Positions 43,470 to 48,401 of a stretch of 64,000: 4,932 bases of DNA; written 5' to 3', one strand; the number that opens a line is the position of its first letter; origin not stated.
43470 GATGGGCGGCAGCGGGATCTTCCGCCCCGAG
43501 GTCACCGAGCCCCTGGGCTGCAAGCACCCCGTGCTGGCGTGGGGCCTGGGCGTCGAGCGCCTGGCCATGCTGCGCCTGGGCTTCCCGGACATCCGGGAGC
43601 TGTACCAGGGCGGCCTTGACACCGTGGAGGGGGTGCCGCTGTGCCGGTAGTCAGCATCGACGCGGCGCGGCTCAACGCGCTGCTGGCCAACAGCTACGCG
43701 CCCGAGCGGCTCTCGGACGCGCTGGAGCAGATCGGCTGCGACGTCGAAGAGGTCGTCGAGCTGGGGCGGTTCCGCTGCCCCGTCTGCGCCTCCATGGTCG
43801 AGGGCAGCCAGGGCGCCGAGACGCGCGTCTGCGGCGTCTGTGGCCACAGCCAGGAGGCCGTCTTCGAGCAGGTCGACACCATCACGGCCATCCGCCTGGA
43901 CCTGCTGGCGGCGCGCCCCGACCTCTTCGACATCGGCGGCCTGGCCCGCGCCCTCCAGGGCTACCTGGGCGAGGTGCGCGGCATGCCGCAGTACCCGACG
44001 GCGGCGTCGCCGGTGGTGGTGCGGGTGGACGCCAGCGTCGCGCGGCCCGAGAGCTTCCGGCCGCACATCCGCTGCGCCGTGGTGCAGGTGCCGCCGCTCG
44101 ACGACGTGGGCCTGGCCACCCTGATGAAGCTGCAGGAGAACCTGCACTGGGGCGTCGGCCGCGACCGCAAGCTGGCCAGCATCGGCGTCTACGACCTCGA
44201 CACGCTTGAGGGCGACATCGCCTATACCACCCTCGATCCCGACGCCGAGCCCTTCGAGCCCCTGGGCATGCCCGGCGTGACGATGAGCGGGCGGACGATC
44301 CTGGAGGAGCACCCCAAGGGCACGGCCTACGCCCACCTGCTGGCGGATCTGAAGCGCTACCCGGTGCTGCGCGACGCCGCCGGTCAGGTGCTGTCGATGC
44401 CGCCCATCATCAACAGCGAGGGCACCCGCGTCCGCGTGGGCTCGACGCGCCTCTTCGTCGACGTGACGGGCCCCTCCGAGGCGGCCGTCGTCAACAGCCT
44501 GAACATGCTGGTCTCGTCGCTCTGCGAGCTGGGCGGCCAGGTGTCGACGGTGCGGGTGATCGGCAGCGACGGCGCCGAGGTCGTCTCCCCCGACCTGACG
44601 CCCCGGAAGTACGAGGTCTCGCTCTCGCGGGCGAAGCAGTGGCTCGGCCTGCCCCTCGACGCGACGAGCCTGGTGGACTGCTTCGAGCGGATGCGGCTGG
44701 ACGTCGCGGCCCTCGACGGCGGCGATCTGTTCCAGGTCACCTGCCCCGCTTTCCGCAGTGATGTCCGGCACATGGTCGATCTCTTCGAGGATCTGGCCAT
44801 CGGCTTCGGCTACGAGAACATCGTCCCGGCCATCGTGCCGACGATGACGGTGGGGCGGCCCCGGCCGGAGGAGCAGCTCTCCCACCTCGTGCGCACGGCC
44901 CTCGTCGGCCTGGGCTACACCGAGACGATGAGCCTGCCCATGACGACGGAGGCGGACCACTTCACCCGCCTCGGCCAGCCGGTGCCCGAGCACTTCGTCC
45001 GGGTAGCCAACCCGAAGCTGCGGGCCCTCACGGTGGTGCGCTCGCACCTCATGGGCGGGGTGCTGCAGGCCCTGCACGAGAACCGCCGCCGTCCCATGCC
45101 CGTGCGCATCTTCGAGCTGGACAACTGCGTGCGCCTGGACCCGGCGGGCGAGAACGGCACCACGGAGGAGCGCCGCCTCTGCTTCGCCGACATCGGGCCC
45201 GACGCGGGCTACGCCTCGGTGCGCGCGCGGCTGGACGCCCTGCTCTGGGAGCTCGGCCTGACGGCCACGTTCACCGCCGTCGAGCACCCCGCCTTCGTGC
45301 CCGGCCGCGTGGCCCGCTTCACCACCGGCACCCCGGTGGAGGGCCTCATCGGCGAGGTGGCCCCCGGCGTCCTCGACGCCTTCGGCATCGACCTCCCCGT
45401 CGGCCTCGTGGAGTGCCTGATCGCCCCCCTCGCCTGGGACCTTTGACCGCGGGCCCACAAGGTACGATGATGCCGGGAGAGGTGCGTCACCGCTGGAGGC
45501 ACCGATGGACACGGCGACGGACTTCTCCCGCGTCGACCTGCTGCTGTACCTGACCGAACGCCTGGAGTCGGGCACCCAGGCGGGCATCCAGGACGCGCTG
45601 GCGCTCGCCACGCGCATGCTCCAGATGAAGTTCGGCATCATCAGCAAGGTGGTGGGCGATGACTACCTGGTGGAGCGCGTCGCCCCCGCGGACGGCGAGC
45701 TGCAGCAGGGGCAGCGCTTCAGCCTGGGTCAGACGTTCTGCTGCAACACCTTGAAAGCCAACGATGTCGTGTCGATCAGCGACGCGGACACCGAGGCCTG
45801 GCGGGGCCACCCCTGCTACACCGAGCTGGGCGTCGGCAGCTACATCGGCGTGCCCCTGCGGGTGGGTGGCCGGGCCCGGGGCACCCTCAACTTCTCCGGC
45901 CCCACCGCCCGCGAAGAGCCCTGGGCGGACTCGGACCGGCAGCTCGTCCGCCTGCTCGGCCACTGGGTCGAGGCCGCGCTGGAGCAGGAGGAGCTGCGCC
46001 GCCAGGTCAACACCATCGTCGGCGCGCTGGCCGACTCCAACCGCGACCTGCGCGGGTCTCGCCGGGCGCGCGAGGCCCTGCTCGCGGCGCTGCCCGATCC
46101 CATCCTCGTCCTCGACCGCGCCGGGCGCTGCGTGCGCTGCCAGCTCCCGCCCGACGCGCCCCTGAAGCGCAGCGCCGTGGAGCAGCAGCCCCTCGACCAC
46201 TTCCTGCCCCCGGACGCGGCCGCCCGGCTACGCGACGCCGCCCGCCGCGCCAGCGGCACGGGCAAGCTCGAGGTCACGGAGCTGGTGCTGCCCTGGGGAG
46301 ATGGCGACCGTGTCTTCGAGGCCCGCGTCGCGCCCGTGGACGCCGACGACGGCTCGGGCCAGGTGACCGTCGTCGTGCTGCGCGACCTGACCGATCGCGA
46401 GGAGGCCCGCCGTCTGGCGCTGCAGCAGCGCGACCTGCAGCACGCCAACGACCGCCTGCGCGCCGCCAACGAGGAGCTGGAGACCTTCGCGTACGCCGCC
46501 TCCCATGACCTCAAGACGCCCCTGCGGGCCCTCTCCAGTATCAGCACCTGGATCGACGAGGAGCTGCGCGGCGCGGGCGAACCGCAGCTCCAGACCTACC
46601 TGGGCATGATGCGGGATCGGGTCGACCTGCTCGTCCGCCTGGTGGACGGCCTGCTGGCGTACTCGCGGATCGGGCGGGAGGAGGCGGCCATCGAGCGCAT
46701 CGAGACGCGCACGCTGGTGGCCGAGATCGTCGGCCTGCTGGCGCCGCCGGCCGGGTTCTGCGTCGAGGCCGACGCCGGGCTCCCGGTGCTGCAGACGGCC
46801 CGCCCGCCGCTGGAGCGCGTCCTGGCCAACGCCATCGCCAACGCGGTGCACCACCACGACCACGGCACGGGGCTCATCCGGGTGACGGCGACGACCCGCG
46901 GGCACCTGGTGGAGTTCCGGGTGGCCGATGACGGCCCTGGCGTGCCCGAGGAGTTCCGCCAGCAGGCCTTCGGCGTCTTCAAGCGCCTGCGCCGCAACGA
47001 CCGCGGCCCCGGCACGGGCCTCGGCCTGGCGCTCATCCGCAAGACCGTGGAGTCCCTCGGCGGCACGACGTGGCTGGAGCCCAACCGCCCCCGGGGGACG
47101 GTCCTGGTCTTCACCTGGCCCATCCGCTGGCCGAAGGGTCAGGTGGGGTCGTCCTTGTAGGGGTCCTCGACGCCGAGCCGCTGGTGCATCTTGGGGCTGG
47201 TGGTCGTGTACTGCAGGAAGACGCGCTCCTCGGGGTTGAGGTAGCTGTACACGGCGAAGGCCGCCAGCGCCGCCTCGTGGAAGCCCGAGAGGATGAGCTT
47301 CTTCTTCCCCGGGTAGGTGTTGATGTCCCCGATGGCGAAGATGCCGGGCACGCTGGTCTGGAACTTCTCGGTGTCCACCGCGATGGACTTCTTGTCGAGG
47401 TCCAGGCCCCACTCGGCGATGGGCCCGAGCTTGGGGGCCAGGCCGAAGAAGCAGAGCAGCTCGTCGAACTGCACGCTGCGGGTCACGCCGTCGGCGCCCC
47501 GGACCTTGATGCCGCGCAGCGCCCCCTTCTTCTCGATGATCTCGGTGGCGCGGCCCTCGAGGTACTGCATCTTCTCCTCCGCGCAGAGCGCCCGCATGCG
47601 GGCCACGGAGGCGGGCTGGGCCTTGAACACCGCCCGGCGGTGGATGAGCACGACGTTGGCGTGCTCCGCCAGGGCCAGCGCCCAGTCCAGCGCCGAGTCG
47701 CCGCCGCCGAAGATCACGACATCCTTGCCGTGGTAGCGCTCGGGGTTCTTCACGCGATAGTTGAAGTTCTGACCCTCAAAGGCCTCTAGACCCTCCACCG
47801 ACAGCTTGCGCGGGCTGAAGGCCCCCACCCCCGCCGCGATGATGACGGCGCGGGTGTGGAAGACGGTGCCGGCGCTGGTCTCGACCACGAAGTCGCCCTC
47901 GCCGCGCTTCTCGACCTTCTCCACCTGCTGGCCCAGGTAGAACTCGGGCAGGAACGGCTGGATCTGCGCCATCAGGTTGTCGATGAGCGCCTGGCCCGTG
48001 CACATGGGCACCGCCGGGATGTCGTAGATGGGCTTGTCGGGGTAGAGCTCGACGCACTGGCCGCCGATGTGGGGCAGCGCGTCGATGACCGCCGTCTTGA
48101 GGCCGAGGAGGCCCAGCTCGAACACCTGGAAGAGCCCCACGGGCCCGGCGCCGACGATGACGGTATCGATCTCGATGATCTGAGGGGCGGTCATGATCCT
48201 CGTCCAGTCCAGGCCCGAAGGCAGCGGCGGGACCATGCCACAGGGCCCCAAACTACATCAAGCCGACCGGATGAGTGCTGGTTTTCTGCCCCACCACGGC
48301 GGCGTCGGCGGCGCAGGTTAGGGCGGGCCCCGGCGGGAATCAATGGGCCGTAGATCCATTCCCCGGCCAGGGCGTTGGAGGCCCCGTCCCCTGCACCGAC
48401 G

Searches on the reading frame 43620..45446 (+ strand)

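Call 25: search_protein_families(library=pfam, proteins=[window:43620-45446:+], max_evalue=0.001)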
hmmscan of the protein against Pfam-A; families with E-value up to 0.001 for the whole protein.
window:43620-45446:+ (608 aa): 4 families
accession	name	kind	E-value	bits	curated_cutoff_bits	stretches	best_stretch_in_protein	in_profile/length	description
PF17759.6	tRNA_synthFbeta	-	1.1e-34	120.2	22.4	1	407-598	6-211/214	Phenylalanyl tRNA synthetase beta chain CLM domain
PF03484.21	B5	-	6.9e-18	65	28.6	1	332-398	2-67/67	tRNA synthetase B5 domain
PF18262.7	PhetRS_B1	-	2e-05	25.2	26.8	1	9-117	2-82/83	Phe-tRNA synthetase beta subunit B1 domain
PF03483.22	B3_4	-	3.3e-05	24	29.3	1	187-293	52-135/174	B3/4 domain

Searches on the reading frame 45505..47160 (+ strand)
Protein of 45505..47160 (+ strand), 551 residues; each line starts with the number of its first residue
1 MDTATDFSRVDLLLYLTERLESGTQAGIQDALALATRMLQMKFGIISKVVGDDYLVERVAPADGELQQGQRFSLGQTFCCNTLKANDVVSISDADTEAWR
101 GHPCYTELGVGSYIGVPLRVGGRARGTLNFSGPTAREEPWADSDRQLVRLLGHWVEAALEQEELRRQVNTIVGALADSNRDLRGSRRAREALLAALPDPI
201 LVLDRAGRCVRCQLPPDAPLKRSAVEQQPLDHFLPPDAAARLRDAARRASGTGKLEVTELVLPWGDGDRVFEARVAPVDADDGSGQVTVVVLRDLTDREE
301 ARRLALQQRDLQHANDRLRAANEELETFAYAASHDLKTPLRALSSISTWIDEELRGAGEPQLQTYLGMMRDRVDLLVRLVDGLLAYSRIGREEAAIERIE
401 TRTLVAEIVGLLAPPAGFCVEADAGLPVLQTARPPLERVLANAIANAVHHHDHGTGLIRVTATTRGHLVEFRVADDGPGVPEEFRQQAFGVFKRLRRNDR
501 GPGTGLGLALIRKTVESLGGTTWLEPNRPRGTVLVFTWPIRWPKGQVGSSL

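Call 25: search_protein_families(library=pfam, proteins=[window:45505-47160:+], max_evalue=0.001)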
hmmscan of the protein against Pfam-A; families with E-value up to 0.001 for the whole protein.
window:45505-47160:+ (551 aa): 7 families
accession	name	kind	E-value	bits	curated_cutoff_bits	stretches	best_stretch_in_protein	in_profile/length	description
PF02518.31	HATPase_c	-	8.9e-23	81.3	26.4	1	434-540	4-109/111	Histidine kinase-, DNA gyrase B-, and HSP90-like ATPase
PF01590.32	GAF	-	7.9e-13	49.5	22.4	1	29-159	7-133/133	GAF domain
PF13185.12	GAF_2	-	2.1e-10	41.4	28.6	1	29-160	9-136/136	GAF domain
PF13581.12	HATPase_c_2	-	1.9e-09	38.1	27.4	1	441-538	37-127/127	Histidine kinase-like ATPase domain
PF08448.16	PAS_4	-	3.2e-09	37.4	23.1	1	194-299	2-109/110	PAS fold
PF00512.31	HisKA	-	7.5e-09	36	26.9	1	325-390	2-64/66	His Kinase A (phospho-acceptor) domain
PF13492.12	GAF_3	-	2.5e-05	25.1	27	1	28-160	6-128/129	GAF domain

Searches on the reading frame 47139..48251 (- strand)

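Call 25: search_protein_families(library=pfam, proteins=[window:47139-48251:-], max_evalue=0.001)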
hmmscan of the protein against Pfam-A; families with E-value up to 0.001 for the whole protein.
window:47139-48251:- (370 aa): 9 families
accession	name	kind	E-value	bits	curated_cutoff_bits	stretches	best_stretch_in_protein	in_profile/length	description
PF13738.12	Pyr_redox_3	-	3.3e-26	92.7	30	1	107-308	101-305/305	Pyridine nucleotide-disulphide oxidoreductase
PF07992.20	Pyr_redox_2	-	4.1e-24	85.9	26.1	1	29-311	2-277/291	Pyridine nucleotide-disulphide oxidoreductase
PF00070.33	Pyr_redox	-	8.5e-08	33.1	22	1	178-250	2-79/82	Pyridine nucleotide-disulphide oxidoreductase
PF01266.30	DAO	-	4.8e-07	30.1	27.9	0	103-145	165-207/353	FAD dependent oxidoreductase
PF03486.20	HI0933_like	-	6.8e-07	29.4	50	0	87-143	109-165/244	HI0933-like protein Rossmann domain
PF01946.23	Thi4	-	1.1e-06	28.5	26.2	0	24-64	14-55/235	Thi4 family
PF00743.25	FMO-like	-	3.6e-06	26.2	22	1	135-206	141-214/532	Flavin-binding monooxygenase-like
PF13450.12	NAD_binding_8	-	0.00035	21.2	21.9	0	32-67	1-36/68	NAD(P)-binding Rossmann-like domain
PF13434.12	Lys_Orn_oxgnase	-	0.00087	19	21.3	0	105-209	113-225/339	L-lysine 6-monooxygenase/L-ornithine 5-monooxygenase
